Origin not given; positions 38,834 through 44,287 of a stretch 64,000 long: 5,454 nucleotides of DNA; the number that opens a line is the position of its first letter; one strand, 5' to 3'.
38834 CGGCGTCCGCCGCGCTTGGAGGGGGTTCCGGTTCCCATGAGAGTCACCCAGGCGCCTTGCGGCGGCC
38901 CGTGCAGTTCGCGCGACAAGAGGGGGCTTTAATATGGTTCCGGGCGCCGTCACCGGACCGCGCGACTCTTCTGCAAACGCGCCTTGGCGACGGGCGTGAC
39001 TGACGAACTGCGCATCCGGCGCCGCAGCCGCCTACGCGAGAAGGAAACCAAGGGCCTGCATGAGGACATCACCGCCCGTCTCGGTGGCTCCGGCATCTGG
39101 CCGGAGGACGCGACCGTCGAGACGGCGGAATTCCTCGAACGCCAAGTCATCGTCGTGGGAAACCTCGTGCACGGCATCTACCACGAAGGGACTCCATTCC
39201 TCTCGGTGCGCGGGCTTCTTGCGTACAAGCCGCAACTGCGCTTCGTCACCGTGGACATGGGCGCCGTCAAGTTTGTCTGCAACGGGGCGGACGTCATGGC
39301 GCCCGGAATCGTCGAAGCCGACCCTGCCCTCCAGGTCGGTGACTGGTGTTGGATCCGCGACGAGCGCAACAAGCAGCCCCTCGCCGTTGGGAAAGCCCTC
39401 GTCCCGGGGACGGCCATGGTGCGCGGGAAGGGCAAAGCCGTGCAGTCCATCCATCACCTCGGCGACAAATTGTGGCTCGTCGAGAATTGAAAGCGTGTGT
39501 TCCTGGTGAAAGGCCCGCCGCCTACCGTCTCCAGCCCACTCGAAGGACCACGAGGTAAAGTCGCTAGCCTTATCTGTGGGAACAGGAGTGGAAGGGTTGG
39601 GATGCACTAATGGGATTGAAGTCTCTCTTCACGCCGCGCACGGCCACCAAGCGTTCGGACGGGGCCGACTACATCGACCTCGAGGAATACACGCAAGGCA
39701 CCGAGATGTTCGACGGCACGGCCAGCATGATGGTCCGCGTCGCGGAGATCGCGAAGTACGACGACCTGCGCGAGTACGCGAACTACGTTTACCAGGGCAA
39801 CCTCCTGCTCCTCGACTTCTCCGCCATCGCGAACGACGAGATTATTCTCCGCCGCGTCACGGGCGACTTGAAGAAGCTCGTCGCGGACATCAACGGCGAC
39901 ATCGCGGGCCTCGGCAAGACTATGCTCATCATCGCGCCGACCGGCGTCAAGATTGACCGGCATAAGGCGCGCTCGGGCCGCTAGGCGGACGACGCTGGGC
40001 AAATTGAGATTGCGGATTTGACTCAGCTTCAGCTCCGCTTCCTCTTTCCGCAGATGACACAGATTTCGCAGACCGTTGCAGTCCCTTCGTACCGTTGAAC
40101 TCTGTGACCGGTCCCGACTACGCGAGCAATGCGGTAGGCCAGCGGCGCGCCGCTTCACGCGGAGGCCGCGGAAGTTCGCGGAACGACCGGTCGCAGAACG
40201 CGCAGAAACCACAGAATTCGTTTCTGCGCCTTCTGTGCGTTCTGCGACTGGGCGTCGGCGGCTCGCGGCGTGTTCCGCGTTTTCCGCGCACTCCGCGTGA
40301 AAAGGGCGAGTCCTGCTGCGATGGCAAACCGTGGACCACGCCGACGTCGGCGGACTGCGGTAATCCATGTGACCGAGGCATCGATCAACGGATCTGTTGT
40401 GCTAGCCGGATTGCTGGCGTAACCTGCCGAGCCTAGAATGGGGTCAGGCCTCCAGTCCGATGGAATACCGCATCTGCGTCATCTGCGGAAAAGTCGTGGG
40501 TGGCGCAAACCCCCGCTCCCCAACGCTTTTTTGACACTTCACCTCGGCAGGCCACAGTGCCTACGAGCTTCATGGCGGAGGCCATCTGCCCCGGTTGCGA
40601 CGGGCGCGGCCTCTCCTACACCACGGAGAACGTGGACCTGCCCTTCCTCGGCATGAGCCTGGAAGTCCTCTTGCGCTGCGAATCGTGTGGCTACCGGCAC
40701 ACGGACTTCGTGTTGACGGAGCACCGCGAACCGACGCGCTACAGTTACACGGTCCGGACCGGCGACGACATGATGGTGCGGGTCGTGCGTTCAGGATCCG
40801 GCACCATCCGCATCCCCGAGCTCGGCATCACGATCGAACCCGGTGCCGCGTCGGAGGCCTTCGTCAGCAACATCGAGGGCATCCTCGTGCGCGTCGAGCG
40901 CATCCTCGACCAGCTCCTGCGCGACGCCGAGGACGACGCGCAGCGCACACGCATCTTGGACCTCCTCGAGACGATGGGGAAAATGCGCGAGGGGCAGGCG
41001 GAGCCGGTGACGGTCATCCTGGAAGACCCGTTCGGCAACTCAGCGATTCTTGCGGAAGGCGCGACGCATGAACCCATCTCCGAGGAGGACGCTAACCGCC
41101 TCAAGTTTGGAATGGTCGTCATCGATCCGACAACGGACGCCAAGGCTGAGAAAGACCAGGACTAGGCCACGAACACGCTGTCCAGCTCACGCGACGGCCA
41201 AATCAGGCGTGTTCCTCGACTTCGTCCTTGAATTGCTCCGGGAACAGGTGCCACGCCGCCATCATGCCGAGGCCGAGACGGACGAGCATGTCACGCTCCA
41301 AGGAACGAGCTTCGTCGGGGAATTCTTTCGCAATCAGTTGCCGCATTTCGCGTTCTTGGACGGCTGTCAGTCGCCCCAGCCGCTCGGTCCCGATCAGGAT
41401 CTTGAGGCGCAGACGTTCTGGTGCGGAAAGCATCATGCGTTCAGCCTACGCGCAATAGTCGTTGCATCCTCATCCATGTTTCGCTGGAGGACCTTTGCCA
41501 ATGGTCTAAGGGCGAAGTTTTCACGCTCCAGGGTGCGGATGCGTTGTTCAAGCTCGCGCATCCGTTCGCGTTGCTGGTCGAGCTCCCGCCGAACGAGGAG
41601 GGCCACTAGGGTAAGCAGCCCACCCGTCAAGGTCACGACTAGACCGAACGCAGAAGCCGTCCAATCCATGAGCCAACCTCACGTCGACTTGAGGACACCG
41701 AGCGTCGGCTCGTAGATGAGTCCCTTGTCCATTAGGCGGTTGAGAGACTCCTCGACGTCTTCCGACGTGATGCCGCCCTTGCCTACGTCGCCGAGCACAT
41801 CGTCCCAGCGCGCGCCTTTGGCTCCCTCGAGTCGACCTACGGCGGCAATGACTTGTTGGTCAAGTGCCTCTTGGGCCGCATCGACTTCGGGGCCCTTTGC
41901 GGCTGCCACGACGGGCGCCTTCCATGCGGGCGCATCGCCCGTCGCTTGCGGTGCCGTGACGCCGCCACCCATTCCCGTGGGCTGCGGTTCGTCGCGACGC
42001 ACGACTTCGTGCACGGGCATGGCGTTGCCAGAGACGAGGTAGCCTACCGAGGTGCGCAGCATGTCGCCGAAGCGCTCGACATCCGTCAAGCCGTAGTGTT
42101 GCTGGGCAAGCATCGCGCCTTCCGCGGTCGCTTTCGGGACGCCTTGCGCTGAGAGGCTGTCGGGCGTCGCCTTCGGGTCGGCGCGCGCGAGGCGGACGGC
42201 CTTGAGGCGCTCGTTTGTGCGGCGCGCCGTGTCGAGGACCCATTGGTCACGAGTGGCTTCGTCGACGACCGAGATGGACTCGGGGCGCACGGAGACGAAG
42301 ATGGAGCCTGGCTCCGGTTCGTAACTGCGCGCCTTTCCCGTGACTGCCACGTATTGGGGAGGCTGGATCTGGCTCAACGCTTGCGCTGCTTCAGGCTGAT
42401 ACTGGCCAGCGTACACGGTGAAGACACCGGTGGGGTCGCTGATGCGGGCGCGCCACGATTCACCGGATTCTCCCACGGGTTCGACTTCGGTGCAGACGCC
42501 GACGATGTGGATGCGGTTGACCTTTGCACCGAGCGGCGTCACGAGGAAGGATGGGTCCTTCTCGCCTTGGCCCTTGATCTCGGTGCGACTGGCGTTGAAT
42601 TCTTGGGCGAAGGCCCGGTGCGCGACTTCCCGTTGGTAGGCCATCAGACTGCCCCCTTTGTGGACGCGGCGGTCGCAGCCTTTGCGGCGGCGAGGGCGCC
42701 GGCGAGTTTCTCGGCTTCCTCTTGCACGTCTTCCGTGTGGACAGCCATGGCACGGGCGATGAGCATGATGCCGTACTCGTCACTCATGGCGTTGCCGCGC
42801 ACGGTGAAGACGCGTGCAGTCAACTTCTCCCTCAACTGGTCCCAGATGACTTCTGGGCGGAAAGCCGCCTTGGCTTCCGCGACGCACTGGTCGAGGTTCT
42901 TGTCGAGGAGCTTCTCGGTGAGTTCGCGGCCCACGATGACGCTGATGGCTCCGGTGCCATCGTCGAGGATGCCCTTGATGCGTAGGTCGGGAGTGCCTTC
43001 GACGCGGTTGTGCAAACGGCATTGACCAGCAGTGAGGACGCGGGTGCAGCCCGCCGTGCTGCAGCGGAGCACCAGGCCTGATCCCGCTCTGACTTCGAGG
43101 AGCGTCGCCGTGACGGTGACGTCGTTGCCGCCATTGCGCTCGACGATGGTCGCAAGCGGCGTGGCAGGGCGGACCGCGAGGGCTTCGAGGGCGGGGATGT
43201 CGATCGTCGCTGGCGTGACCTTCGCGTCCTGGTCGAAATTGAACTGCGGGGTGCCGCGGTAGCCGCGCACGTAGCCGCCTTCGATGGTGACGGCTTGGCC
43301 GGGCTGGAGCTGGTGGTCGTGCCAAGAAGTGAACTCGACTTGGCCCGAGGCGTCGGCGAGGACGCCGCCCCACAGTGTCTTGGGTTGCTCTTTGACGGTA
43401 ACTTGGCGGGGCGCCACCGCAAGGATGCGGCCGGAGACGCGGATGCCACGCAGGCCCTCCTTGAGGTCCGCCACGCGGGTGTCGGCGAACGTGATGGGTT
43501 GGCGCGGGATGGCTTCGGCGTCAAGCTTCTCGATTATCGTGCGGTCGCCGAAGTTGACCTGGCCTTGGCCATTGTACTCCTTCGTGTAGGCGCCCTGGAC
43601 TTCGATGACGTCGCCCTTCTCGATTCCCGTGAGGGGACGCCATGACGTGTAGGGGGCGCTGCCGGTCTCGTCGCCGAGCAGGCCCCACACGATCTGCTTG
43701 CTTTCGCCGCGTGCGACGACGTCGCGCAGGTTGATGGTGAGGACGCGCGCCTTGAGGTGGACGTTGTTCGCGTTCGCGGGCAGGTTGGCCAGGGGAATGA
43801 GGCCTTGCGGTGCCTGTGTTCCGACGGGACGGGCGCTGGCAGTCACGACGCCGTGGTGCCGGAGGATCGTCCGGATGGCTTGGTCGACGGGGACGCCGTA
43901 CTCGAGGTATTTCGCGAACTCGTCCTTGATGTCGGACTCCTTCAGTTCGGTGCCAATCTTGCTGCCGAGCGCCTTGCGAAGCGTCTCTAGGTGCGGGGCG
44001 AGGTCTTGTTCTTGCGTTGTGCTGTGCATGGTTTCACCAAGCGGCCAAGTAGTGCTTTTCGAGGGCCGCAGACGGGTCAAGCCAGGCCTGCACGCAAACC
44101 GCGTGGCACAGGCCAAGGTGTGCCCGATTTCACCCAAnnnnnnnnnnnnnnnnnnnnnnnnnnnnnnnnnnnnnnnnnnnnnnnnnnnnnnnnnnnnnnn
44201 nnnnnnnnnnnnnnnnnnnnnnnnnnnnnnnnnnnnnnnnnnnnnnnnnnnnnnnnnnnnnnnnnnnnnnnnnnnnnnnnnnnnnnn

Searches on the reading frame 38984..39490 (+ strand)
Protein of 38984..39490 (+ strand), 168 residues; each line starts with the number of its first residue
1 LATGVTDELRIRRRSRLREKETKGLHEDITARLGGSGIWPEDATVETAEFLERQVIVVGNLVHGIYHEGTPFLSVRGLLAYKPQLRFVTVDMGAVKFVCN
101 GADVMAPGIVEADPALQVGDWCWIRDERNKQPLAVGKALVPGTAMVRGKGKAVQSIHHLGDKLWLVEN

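Call 58: search_protein_families(library=pfam, proteins=[window:38984-39490:+], max_evalue=0.001)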
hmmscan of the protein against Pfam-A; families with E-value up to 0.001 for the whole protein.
window:38984-39490:+ (168 aa): 1 family
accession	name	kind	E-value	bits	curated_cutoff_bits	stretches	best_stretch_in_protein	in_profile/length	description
PF01472.26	PUA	-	7.8e-19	67.8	24.8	1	88-158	3-72/74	PUA domain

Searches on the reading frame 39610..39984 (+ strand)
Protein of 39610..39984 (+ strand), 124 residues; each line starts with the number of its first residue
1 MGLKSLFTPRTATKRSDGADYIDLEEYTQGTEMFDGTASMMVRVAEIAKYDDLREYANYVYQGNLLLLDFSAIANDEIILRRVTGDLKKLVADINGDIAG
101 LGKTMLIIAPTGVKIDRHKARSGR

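Call 17: find_encoding_contigs(protein=window:39610-39984:+, flank=10000, max_places=10)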
Protein window:39610-39984:+ (124 aa): 1 contig read that carries it; 1 place shown.
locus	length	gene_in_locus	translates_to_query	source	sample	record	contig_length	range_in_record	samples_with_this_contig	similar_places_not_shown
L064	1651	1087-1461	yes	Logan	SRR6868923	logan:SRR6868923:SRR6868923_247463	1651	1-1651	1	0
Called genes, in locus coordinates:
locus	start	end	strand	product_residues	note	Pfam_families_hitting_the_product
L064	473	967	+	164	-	PF01472:PUA, PF26292:PUA_elF2D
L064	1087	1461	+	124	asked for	PF04472:SepF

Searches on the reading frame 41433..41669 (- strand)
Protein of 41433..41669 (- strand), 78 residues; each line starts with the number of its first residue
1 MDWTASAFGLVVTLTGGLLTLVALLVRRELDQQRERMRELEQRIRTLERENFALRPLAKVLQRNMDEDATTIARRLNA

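Call 89: search_protein_families(library=pfam, proteins=[window:41433-41669:-], max_evalue=0.01)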
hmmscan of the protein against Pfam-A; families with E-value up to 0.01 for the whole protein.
window:41433-41669:- (78 aa): 4 families
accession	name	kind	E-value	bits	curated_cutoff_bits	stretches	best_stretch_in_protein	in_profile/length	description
PF01166.23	TSC22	-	0.00022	21.7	30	1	26-58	12-44/57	TSC-22/dip/bun family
PF10226.14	CCDC85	-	0.0031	17.6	23.8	1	23-67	102-146/192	CCDC85 family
PF07989.16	Cnn_1N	-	0.0051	17.4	28.5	1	37-68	2-33/74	Centrosomin N-terminal motif 1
PF06305.16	LapA_dom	-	0.007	16.7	28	0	10-50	29-62/64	Lipopolysaccharide assembly protein A domain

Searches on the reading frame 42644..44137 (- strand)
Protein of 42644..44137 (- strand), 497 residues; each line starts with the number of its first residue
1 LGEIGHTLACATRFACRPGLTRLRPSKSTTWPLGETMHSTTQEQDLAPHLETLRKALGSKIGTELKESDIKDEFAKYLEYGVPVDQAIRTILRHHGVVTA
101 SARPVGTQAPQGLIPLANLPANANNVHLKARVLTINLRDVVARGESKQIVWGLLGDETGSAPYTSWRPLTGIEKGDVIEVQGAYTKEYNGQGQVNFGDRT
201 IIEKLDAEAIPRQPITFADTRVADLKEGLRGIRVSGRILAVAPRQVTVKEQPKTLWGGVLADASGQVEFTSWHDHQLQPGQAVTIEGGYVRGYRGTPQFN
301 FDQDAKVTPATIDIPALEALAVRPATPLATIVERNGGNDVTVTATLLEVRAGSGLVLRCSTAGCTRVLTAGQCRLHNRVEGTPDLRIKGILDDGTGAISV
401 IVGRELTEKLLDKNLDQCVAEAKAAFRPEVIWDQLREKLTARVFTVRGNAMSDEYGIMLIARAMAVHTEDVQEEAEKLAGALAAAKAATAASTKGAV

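Call 57: search_protein_families(library=pfam, proteins=[window:42644-44137:-], max_evalue=0.001)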
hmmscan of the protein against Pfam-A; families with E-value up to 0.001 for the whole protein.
window:42644-44137:- (497 aa): 1 family
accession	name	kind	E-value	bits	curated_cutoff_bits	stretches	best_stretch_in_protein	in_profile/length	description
PF01336.31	tRNA_anti-codon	-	0.00075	19.8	27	0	234-300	3-68/75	OB-fold nucleic acid binding domain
